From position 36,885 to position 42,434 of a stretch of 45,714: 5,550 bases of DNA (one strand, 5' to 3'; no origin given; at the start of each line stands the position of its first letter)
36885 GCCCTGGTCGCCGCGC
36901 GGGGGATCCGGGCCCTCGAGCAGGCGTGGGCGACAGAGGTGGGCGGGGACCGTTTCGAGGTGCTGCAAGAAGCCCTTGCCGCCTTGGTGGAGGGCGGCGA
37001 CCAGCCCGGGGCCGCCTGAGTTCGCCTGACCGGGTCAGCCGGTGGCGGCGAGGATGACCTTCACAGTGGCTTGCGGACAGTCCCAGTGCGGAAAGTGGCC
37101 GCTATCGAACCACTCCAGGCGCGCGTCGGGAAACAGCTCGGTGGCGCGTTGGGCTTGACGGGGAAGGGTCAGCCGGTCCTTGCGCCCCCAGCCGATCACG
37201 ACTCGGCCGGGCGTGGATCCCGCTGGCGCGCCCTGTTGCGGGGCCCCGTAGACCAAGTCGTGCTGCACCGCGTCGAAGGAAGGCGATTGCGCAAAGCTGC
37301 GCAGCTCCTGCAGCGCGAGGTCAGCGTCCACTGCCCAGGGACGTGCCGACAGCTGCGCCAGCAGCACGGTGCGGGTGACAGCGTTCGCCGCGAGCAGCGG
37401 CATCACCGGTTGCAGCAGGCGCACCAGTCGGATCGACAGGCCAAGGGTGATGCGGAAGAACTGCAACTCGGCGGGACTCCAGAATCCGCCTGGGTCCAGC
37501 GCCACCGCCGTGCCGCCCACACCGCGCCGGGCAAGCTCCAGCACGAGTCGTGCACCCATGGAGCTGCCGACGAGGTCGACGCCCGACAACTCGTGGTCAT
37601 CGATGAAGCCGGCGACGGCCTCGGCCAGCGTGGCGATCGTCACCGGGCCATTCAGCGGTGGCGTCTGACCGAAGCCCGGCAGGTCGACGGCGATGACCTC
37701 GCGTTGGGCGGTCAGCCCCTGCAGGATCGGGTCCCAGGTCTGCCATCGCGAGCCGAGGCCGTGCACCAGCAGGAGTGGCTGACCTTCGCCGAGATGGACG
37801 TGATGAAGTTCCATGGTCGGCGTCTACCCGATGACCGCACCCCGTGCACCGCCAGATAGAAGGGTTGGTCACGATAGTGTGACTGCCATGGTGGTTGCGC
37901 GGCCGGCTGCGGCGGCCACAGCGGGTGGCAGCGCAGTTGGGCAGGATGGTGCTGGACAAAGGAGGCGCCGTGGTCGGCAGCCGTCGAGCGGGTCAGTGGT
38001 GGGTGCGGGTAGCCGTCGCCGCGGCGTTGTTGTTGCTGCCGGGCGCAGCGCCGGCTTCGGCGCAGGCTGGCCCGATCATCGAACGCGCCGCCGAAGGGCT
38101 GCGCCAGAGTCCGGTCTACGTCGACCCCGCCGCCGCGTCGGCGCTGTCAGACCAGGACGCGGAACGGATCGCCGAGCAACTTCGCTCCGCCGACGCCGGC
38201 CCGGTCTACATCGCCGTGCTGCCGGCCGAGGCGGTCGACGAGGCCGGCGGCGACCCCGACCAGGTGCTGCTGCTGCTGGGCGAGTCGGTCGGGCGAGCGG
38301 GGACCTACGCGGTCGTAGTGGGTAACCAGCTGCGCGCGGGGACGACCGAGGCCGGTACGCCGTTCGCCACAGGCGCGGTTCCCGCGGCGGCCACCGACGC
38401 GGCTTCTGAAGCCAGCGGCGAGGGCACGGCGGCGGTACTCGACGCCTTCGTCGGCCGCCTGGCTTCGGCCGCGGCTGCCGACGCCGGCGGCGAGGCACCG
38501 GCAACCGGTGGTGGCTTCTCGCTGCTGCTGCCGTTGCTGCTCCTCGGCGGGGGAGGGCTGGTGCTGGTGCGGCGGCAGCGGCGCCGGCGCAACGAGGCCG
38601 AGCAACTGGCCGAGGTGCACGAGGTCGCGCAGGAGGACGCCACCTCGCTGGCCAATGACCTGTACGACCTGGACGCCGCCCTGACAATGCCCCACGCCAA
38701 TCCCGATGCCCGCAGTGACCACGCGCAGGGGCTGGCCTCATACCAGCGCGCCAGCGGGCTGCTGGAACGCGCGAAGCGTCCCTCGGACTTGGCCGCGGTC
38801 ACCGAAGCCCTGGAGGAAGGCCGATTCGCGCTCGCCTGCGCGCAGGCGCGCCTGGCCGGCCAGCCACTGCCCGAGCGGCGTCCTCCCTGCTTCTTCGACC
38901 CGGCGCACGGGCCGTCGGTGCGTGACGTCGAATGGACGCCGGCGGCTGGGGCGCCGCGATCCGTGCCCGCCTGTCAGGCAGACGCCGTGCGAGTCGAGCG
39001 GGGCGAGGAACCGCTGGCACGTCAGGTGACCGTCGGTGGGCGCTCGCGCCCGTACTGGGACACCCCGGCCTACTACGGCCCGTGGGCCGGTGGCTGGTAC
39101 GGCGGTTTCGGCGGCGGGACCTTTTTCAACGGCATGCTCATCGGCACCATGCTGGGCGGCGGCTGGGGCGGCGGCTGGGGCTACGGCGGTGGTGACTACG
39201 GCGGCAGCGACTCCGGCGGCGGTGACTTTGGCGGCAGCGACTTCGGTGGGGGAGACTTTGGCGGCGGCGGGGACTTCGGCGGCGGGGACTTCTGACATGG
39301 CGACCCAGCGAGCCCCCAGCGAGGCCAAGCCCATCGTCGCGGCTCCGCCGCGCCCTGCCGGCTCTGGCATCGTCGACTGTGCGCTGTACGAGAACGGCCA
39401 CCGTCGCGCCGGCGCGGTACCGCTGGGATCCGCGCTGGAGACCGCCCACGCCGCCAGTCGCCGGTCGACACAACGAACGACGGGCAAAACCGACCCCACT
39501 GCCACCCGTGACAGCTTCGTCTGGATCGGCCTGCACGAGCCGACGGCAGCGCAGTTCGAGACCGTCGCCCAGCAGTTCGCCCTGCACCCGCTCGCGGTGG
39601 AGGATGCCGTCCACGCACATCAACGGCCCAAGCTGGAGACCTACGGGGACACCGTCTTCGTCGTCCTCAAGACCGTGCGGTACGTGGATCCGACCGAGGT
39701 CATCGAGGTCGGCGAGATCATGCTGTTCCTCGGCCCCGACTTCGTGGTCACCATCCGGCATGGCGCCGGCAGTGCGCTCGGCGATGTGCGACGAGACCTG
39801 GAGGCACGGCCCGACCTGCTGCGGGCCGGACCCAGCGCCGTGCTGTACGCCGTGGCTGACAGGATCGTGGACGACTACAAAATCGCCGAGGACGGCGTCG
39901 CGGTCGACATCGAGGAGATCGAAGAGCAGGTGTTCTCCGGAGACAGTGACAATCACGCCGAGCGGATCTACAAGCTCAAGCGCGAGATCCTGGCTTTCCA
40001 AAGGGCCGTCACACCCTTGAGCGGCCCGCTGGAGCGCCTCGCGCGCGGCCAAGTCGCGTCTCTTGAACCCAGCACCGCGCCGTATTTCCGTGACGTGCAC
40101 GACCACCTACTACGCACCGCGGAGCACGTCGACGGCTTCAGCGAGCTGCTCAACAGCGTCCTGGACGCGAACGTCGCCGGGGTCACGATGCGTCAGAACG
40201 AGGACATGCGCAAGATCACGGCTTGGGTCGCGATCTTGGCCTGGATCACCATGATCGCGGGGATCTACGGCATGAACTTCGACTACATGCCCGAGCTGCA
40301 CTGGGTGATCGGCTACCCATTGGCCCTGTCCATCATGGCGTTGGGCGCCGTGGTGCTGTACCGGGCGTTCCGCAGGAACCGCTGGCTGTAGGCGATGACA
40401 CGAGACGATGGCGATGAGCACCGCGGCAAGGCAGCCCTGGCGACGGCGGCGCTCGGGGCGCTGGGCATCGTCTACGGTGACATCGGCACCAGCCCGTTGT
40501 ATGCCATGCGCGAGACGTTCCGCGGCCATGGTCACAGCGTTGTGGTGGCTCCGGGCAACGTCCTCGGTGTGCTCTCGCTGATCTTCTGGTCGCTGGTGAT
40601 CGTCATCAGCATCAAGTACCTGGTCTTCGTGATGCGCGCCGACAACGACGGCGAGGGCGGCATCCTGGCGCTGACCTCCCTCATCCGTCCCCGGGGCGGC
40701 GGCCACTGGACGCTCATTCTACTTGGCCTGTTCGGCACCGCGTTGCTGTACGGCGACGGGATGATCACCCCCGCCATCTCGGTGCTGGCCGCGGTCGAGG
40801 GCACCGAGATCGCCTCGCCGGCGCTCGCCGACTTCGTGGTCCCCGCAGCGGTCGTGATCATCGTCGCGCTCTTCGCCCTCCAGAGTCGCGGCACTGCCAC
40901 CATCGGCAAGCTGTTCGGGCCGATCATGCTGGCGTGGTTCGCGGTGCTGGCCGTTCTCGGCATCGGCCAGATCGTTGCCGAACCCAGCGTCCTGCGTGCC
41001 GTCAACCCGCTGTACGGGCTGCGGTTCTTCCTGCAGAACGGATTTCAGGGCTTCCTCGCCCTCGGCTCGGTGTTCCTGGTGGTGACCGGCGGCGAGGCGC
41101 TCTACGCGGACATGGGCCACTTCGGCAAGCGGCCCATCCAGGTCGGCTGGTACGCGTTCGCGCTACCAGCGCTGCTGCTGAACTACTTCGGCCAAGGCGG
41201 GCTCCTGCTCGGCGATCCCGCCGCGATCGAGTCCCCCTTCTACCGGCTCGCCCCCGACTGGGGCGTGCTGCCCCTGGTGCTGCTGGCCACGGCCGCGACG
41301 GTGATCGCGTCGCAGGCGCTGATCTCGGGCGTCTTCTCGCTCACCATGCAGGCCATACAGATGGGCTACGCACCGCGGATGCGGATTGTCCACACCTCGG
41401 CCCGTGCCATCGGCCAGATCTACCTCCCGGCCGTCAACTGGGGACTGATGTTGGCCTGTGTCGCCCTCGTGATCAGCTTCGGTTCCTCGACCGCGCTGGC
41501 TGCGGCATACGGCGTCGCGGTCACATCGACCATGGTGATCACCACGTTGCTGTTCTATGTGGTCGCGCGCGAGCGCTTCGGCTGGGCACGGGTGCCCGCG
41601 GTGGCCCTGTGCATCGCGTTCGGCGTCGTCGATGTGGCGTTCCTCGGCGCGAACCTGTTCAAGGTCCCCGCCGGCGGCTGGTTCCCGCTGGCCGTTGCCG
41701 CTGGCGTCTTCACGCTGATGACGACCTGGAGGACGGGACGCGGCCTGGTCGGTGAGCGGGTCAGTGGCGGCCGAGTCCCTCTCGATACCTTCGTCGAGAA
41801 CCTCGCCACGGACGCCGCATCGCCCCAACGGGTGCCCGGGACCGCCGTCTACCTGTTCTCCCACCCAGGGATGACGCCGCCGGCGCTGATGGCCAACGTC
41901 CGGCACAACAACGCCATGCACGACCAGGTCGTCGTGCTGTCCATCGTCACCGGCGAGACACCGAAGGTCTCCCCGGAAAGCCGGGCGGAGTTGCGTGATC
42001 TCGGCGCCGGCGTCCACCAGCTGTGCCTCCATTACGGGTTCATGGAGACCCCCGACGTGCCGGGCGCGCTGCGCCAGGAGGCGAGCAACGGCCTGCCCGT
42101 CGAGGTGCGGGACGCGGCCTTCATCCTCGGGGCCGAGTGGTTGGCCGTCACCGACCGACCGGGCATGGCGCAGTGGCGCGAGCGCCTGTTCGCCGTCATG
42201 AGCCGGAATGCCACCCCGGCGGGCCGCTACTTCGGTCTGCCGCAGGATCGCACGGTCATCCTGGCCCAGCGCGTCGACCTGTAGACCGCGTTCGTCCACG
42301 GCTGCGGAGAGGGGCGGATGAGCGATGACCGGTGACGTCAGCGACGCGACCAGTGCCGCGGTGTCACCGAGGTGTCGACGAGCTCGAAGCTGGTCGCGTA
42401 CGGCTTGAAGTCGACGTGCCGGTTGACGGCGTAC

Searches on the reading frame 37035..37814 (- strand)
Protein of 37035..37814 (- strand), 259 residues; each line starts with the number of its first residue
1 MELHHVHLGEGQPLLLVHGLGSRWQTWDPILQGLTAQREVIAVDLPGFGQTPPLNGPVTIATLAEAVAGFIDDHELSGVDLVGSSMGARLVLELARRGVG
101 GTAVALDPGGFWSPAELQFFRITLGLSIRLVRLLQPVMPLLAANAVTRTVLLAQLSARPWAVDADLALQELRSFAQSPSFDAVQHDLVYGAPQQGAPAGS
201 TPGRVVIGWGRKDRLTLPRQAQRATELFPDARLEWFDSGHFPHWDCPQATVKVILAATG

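Call 60: search_protein_families(library=pfam, proteins=[window:37035-37814:-])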
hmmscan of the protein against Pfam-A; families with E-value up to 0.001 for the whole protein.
window:37035-37814:- (259 aa): 3 families
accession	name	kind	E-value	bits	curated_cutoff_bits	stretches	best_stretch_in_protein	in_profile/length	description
PF12697.13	Abhydrolase_6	-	8.2e-22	79.4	26.3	1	14-252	1-216/217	Alpha/beta hydrolase family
PF00561.26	Abhydrolase_1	-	1.4e-17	64.6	25.8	1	13-96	2-88/245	alpha/beta hydrolase fold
PF12146.15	Hydrolase_4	-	5.7e-07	29.5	27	1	14-236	7-227/239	Serine aminopeptidase, S33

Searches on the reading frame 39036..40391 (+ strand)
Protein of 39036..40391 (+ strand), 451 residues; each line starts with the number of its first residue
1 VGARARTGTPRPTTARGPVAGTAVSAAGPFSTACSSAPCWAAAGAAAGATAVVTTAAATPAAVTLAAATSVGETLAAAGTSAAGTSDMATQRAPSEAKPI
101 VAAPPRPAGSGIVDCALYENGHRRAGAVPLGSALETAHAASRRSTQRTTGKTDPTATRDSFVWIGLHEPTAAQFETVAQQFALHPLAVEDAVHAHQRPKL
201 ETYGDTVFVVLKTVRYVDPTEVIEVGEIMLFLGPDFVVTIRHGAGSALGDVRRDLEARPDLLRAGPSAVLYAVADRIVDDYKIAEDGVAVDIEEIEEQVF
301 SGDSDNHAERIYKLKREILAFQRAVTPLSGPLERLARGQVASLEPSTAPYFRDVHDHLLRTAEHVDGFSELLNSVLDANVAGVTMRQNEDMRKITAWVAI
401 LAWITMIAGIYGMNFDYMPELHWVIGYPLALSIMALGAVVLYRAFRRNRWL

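Call 60: search_protein_families(library=pfam, proteins=[window:39036-40391:+])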
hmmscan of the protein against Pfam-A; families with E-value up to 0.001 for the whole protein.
window:39036-40391:+ (451 aa): 1 family
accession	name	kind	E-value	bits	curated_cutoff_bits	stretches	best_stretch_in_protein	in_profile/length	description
PF01544.23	CorA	-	1.3e-56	192.5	27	1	159-447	2-292/292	CorA-like Mg2+ transporter protein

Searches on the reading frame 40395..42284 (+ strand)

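Call 24: search_protein_families(library=pfam, proteins=[window:40395-42284:+])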
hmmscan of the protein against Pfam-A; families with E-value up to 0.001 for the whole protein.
window:40395-42284:+ (629 aa): 2 families
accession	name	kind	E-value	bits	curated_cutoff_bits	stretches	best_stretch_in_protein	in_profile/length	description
PF02705.21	K_trans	-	8.4e-183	608.4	24.8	1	19-468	2-453/454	K+ potassium transporter integral membrane domain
PF22776.1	K_trans_C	-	2.7e-39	134.8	24.8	1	481-627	1-149/151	K+ potassium transporter C-terminal domain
